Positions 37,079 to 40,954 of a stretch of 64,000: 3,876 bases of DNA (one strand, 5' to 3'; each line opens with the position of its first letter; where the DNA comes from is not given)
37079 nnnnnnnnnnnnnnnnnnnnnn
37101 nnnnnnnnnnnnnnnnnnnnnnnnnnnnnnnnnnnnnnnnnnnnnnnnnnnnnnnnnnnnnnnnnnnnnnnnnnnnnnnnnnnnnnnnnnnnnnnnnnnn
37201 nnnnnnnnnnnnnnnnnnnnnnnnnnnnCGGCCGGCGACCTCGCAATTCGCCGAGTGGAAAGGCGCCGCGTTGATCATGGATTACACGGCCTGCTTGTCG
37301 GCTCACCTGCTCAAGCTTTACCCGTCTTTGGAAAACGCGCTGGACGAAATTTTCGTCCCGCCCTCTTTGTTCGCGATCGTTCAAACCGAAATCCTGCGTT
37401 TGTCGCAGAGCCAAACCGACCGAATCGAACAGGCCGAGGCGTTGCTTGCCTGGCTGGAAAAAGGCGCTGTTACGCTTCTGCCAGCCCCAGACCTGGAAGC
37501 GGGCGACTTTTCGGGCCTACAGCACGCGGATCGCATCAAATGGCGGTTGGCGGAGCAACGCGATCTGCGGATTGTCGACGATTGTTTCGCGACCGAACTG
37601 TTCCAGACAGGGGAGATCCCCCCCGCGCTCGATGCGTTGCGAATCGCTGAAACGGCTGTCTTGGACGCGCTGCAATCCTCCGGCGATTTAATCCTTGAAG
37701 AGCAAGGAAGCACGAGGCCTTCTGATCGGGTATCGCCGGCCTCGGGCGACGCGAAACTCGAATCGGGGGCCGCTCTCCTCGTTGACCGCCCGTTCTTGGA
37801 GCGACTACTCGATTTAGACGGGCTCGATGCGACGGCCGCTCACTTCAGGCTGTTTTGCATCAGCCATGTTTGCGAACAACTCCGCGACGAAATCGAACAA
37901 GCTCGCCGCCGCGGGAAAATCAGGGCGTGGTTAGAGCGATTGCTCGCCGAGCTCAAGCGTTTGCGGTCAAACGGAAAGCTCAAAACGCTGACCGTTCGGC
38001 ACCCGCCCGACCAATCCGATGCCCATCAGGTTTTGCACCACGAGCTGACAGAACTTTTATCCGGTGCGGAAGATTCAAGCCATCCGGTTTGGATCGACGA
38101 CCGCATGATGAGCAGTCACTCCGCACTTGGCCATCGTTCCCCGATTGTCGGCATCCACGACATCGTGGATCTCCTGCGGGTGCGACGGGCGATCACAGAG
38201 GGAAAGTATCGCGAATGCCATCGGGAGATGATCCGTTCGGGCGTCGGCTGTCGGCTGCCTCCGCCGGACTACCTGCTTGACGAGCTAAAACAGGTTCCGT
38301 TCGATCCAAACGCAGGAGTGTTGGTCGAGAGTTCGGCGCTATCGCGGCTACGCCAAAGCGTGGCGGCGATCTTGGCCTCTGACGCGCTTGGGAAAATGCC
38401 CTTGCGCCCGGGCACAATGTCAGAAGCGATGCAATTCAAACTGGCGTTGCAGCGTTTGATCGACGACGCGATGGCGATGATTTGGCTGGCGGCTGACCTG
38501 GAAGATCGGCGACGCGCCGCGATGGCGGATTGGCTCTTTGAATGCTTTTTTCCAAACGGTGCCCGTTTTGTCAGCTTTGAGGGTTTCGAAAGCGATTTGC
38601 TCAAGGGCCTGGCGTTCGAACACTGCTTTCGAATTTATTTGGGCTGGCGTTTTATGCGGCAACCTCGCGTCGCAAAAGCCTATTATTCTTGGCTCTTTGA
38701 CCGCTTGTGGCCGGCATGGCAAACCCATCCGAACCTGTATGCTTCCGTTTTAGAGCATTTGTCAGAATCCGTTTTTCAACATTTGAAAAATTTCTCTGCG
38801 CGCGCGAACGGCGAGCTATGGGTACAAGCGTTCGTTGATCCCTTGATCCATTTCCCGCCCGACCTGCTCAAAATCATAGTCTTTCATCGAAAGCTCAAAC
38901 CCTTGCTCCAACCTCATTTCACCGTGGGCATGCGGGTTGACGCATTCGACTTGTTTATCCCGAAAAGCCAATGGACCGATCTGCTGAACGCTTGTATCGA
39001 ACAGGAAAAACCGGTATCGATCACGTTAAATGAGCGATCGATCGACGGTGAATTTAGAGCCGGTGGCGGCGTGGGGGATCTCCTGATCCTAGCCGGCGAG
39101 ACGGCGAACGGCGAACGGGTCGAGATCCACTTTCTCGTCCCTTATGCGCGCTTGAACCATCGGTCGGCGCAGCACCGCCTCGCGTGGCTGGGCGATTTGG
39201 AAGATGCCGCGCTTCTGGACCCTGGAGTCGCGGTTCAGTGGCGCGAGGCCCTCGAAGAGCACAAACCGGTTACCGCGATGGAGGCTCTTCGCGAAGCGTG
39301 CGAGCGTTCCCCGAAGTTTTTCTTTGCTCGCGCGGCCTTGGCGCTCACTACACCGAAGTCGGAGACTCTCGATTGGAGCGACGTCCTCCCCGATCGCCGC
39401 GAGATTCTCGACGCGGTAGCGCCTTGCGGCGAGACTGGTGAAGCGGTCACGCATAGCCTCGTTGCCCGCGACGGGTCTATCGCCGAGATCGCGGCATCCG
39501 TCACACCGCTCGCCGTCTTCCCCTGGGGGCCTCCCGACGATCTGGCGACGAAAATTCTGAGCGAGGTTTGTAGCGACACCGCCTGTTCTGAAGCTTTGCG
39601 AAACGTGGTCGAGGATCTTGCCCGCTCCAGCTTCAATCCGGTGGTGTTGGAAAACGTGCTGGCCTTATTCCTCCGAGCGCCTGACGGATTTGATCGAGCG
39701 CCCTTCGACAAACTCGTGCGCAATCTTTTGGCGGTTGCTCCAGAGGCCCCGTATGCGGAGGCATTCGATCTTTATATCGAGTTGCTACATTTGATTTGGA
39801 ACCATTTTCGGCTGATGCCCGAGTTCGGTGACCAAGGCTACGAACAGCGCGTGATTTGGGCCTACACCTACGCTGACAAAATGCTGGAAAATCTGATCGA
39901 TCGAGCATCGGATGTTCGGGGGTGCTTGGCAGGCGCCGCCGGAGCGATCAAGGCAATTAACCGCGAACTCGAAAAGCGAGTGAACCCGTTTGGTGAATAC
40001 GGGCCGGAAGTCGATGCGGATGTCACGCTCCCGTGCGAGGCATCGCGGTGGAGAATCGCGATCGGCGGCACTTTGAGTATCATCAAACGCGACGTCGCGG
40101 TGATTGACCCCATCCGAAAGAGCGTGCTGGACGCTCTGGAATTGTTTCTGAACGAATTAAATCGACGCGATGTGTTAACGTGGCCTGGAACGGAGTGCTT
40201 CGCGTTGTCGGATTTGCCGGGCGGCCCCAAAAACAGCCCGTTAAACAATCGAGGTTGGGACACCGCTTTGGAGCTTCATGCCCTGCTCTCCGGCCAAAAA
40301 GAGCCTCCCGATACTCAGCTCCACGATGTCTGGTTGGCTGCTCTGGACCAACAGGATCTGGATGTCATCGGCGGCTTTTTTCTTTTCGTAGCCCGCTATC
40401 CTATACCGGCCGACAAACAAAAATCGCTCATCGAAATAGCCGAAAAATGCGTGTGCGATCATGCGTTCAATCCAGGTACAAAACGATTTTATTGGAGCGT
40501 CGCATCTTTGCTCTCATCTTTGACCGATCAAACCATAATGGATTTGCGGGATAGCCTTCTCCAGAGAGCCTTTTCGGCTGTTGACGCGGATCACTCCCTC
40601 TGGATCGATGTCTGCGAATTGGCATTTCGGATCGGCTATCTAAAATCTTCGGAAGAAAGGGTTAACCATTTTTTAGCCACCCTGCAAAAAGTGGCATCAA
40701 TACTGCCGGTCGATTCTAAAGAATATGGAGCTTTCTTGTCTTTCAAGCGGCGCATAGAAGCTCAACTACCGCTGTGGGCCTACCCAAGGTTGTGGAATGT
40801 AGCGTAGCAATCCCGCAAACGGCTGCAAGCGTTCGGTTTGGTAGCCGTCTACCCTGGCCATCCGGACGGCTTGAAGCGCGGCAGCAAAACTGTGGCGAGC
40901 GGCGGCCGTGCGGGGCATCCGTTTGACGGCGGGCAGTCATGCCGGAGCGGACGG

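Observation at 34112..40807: Single 2231-aa ORF: predicted active nucleosidase head, TPR-like array, and ~1200 aa of unassignable sequence with no NTPase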

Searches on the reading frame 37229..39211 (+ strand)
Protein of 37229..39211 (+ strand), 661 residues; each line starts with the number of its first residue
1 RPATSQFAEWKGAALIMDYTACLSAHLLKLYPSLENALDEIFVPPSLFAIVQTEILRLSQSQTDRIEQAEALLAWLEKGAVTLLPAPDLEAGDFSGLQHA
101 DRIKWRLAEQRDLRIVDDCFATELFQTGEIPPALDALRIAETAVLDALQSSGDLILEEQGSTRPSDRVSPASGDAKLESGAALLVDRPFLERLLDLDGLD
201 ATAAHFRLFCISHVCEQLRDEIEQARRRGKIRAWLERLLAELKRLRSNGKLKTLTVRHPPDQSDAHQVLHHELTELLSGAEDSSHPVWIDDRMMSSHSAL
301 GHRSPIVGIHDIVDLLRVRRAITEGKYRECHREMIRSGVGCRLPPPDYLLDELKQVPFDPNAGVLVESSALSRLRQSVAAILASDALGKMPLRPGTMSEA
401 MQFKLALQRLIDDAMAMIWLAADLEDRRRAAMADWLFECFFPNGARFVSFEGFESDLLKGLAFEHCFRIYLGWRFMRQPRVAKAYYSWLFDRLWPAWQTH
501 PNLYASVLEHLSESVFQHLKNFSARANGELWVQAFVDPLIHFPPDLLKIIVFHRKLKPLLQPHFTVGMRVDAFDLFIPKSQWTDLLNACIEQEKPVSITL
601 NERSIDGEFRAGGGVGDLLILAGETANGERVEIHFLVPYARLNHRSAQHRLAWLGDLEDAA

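Call 58: predict_structure(alignment_id=A3)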
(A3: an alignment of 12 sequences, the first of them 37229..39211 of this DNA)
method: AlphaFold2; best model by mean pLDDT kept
length: 661 residues; sequences in the alignment: 12
mean_pLDDT: 81.9   pTM: 0.64
mean pLDDT of the five models: 81.9, 81.5, 80.7, 78.6, 78.5
residues with pLDDT >= 90: 183; 70-90: 382; 50-70: 70; < 50: 26
segments of 3 or more residues with pLDDT < 50: 1-3, 124-127, 157-174
pLDDT, mean of each block of 10 residues (from residue 1): 51 82 92 91 91 87 77 88 85 66 86 81 51 80 83 57 36 60 90 88 90 89 87 94 94 80 65 81 79 56 74 87 92 81 85 92 90 90 74 73 88 94 91 92 86 85 91 82 90 89 91 90 83 83 85 86 76 79 88 85 87 83 83 86 84 76 59
secondary structure, 60 per line:
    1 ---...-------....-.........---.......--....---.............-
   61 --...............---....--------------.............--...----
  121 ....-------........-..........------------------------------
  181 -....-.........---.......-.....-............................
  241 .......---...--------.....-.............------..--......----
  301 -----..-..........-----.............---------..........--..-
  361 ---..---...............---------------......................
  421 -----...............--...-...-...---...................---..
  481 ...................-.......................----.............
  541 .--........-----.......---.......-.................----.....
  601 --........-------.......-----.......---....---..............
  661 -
elements in order: E14-17 H19-27 H31-37 E40-43 H47-59 H63-77 E81-84 H99-111 E114-116 H121-124 H132-137 H141-150 E182-185 H187-195 H199-205 E207-211 H213-247 E251-253 H262-266 H268-280 H291-296 H309-318 H324-336 H346-355 H369-383 H399-420 H426-440 H457-475 H479-499 H501-523 H528-541 H544-551 H557-563 E567-570 E575-578 H579-591 E596-600 E603-610 E618-624 E630-636 H640-643 H647-660

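Call 61: fold_search(model_id=the predicted structure, library=pdb)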
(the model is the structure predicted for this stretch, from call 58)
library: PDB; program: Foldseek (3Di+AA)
matches with E <= 10: 364; with E <= 0.001: 0
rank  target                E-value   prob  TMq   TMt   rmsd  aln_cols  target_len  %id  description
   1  6zwo_B                2.0e-01  0.09  0.09  0.06  23.9       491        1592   13  cryo-EM structure of human mTOR complex 2, focused on one half (released 2020-11-18)
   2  9jap_A                2.2e-01  0.13  0.12  0.10  25.1       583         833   11  Helical structure of EfAvs5(SIR2-STAND) (released 2025-03-19)
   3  2xwu_B                2.6e-01  0.08  0.12  0.09  25.8       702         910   13  CRYSTAL STRUCTURE OF IMPORTIN 13 - UBC9 COMPLEX (released 2010-12-29)
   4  8or3_C                2.7e-01  0.15  0.13  0.09  18.6       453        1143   12  CAND1-CUL1-RBX1-SKP1-SKP2-DCNL1 (released 2023-06-28)
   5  6lxd_A                2.7e-01  0.07  0.08  0.06  25.9       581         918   15  Pri-miRNA bound DROSHA-DGCR8 complex (released 2020-04-15)
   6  4gpt_C                3.3e-01  0.08  0.12  0.09  28.3       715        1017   11  Crystal structure of KPT251 in complex with CRM1-Ran-RanBP1 (released 2012-09-05)
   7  6qvf_B                3.7e-01  0.98  0.07  0.23   5.4        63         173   10  TT_C0855 competence pilin from Thermus thermophilus HB27 (released 2019-05-29)
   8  6qvf_D                3.7e-01  0.97  0.07  0.22   5.6        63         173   11  TT_C0855 competence pilin from Thermus thermophilus HB27 (released 2019-05-29)
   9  4abn_B                4.1e-01  0.08  0.09  0.12  17.9       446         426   10  Crystal structure of full length mouse Strap (TTC5) (released 2012-01-25)
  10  6qvf_C                4.5e-01  0.96  0.07  0.22   5.6        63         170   11  TT_C0855 competence pilin from Thermus thermophilus HB27 (released 2019-05-29)
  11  6qvf_A                4.9e-01  0.96  0.07  0.22   5.6        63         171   11  TT_C0855 competence pilin from Thermus thermophilus HB27 (released 2019-05-29)
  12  8cws_A                5.1e-01  0.54  0.18  0.24  16.6       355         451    8  Accurate computational design of genetically encoded 3D protein crystals (released 2023-11-01)
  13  7rpg                  5.4e-01  0.20  0.06  0.14  15.0       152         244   16  X-ray crystal structure of OXA-24/40 K84D in complex with cefotaxime (released 2022-07-06)
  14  7uiv_F                5.4e-01  0.11  0.10  0.11  23.3       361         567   12  ClpAP complex bound to ClpS N-terminal extension, class IIa (released 2022-11-09)
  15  7vmb_A                5.6e-01  0.08  0.08  0.12  23.6       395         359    9  Crystal structure of IQSEC1-IQ motif, Sec7PH tandem in complex with calmodulin (released 2022-10-12)
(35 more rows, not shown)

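Call 62: search_protein_families(library=pfam, alignment_id=A3, max_evalue=0.1)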
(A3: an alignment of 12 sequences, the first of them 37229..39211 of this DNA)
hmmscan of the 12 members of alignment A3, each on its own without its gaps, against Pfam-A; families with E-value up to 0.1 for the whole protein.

A. member 1, window:37229-39211:+ (661 aa): 1 family
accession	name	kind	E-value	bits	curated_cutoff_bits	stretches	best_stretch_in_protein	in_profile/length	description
PF20698.3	PIN-TPR-GreABC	-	1.8e-05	25.4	27.8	1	220-298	53-136/138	PIN domain associated with the TPR-GreAB-C-PIN system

B. families by the number of members that match (of 12 scanned): 5 families
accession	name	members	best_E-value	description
PF20698.3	PIN-TPR-GreABC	10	1.8e-05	PIN domain associated with the TPR-GreAB-C-PIN system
PF18187.6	RIF5_SNase_1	1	0.022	TbRIF5 SNase domain 1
PF05026.18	DCP2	1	0.027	Dcp2, box A domain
PF17781.7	RPN1_RPN2_N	1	0.031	RPN1 N-terminal domain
PF24388.1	Permuted_GreAB-C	1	0.066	Permuted GreAB-C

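Call 92: fold_search(model_id=the predicted structure, library=viral)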
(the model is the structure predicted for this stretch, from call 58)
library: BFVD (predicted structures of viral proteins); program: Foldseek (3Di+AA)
matches with E <= 10: 826; with E <= 0.001: 0
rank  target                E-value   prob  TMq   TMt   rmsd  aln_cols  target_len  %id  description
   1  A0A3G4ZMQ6            3.7e-02  0.66  0.15  0.25  13.3       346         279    9  DUF4476 domain-containing protein [Terrestrivirus sp.]
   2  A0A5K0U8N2            7.5e-02  0.41  0.12  0.23  14.2       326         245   11  Uncharacterized protein [Yasminevirus sp. GU-2018]
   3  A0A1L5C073            7.9e-02  0.13  0.11  0.10  32.2       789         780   11  Putative internal virion protein [Aquamicrobium phage P14]
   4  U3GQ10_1              9.0e-02  0.18  0.10  0.07  31.5       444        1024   11  Large tegument protein [Suid betaherpesvirus 2]
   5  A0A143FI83            1.0e-01  1.00  0.08  0.34   9.8        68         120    9  Uncharacterized protein [Bacillus phage Vinny]
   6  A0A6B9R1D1            1.2e-01  0.11  0.09  0.10  22.1       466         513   10  (no name in the UniProt tables at hand)
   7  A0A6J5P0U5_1          1.4e-01  0.11  0.09  0.06  34.3       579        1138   10  Uncharacterized protein [uncultured Caudovirales phage]
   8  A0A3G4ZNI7            1.5e-01  0.21  0.12  0.18  13.9       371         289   10  Uncharacterized protein [Terrestrivirus sp.]
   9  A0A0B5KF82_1          1.5e-01  0.05  0.08  0.05  39.0       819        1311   11  RNA-directed RNA polymerase L [Sanxia Water Strider Virus 1]
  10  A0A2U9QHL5            1.8e-01  0.14  0.13  0.15  22.6       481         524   10  Uncharacterized protein [Sea otter poxvirus]
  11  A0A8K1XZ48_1          1.8e-01  0.09  0.10  0.07  34.9       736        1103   10  (no name in the UniProt tables at hand)
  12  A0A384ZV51            2.0e-01  0.54  0.07  0.16  17.2       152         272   13  (no name in the UniProt tables at hand)
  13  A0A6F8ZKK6            2.5e-01  0.04  0.08  0.08  31.9       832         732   10  Phage internal virion protein [Xylella phage Cota]
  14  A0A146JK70            2.6e-01  0.57  0.08  0.29  10.1       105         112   10  (no name in the UniProt tables at hand)
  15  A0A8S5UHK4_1          2.6e-01  0.06  0.08  0.06  37.2       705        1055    8  Trimeric coiled-coil viral fiber [Siphoviridae sp. ctZd434]
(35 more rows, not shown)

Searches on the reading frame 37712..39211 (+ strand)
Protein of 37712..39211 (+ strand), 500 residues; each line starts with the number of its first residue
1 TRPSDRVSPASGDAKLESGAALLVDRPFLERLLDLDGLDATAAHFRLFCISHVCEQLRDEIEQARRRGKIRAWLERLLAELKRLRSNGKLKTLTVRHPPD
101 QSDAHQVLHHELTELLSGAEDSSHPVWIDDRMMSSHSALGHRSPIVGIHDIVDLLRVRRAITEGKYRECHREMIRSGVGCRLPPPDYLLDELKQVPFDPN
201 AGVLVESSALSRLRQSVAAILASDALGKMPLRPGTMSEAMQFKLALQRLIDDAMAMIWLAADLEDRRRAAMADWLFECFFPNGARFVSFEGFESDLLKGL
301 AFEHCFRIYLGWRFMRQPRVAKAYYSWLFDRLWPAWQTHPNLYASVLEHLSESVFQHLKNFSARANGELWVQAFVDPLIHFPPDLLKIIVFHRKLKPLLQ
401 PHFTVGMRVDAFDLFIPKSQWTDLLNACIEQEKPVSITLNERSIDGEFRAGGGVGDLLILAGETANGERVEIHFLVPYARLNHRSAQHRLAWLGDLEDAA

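Call 7: search_protein_families(library=pfam, proteins=[window:37712-39211:+], max_evalue=10)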
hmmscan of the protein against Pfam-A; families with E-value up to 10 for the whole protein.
window:37712-39211:+ (500 aa): 2 families
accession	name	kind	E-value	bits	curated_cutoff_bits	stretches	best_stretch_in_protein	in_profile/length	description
PF20698.3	PIN-TPR-GreABC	-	0.00078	20.1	27.8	1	58-137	52-136/138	PIN domain associated with the TPR-GreAB-C-PIN system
PF13191.12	AAA_16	-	0.14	13.1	32.6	1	46-126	61-134/167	AAA ATPase domain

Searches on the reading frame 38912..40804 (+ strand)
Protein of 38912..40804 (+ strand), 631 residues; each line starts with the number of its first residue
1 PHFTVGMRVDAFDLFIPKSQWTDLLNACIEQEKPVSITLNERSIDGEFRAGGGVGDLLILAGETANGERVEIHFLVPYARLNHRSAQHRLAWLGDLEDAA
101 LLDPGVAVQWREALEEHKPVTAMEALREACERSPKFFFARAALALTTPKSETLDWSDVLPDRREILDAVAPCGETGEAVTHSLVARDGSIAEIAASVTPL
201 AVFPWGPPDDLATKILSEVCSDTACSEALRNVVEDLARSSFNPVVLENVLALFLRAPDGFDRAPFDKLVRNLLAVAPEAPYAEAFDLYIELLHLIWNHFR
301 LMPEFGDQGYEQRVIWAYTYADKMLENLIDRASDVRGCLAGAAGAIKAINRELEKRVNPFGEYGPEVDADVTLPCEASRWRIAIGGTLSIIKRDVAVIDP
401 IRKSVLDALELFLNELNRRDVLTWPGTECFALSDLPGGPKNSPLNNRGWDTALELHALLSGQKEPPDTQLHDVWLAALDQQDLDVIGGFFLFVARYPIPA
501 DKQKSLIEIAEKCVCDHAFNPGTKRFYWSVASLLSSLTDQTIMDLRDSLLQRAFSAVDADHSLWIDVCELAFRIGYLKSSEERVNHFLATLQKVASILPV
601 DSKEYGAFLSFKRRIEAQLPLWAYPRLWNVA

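Call 7: search_protein_families(library=pfam, proteins=[window:38912-40804:+], max_evalue=10)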
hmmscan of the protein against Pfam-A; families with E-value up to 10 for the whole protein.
window:38912-40804:+ (631 aa): 1 family
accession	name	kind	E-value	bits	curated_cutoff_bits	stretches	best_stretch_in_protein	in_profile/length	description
PF13499.12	EF-hand_7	-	0.03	15.1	30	1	550-586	4-44/67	EF-hand domain pair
